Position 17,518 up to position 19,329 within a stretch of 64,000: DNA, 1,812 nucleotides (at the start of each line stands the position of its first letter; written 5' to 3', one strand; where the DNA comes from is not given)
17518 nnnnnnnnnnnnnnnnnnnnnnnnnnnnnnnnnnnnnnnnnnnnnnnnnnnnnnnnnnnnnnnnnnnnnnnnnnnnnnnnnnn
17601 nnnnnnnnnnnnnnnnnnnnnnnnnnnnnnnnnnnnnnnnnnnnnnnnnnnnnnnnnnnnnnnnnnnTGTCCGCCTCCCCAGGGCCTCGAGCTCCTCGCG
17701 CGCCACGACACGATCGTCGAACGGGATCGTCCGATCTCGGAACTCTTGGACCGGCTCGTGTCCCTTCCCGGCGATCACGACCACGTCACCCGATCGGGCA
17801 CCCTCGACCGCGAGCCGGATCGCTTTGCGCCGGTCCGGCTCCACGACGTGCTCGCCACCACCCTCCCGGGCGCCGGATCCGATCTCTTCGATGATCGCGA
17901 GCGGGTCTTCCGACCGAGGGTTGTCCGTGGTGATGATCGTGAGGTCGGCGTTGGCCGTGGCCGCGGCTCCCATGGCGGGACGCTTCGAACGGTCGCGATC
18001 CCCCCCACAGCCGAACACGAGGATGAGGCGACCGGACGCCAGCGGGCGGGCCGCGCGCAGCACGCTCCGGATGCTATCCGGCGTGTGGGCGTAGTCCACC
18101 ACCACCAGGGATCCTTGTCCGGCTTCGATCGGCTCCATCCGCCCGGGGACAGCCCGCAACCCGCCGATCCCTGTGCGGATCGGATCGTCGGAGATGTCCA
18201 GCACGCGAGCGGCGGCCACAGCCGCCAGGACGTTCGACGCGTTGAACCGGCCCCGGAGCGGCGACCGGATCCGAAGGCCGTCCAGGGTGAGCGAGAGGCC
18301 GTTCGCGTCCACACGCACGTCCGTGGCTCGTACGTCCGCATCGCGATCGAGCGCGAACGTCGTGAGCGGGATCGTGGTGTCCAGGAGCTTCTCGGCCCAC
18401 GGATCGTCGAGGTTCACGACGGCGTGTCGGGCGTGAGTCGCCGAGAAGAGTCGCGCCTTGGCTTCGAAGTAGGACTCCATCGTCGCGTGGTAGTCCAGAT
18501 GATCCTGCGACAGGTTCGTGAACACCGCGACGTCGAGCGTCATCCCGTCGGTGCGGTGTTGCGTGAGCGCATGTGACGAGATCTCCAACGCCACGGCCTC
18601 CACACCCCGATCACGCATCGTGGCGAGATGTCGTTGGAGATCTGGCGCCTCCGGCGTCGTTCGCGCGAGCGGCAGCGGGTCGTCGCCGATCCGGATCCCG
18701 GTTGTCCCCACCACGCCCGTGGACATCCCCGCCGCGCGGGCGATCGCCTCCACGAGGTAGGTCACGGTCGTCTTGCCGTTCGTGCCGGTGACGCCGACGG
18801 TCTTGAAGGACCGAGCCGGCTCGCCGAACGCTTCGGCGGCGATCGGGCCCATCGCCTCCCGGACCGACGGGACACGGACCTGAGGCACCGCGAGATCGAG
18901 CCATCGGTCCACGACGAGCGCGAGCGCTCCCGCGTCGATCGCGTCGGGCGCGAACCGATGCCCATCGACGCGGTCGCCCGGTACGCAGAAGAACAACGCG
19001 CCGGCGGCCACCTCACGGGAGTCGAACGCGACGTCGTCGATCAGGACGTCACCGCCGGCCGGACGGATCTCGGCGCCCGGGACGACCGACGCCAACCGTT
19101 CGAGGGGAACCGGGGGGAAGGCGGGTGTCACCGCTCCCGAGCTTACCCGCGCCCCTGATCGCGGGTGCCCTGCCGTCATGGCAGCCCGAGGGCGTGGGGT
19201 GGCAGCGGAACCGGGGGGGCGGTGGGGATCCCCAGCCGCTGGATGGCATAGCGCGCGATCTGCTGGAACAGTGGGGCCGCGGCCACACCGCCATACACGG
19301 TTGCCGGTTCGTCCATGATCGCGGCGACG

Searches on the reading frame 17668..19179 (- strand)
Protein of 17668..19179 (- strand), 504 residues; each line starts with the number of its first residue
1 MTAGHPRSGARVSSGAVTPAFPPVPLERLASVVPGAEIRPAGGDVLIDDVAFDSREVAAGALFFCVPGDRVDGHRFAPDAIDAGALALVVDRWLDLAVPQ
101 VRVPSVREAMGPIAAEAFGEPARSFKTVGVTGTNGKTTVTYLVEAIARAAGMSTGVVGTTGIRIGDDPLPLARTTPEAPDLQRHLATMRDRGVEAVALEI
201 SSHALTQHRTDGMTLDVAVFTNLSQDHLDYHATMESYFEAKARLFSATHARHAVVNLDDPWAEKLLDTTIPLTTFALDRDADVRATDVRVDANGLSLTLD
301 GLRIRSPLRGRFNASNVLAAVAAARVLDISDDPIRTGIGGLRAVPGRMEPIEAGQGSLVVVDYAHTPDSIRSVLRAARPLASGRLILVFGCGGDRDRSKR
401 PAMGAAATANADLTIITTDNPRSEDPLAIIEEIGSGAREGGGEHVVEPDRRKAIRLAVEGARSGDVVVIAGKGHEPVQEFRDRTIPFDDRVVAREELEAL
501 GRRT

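Call 52: search_protein_families(library=pfam, proteins=[window:17668-19179:-], max_evalue=0.00001)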
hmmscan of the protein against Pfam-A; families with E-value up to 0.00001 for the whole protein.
window:17668-19179:- (504 aa): 3 families
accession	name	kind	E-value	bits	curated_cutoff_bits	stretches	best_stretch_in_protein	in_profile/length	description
PF08245.18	Mur_ligase_M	-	1.4e-53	182.3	24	1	130-324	1-200/200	Mur ligase middle domain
PF02875.26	Mur_ligase_C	-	5.9e-34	118.1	28.4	1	346-473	1-127/127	Mur ligase, glutamate ligase domain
PF01225.30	Mur_ligase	-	6.6e-10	39.7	21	1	50-94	5-54/95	Mur ligase family, catalytic domain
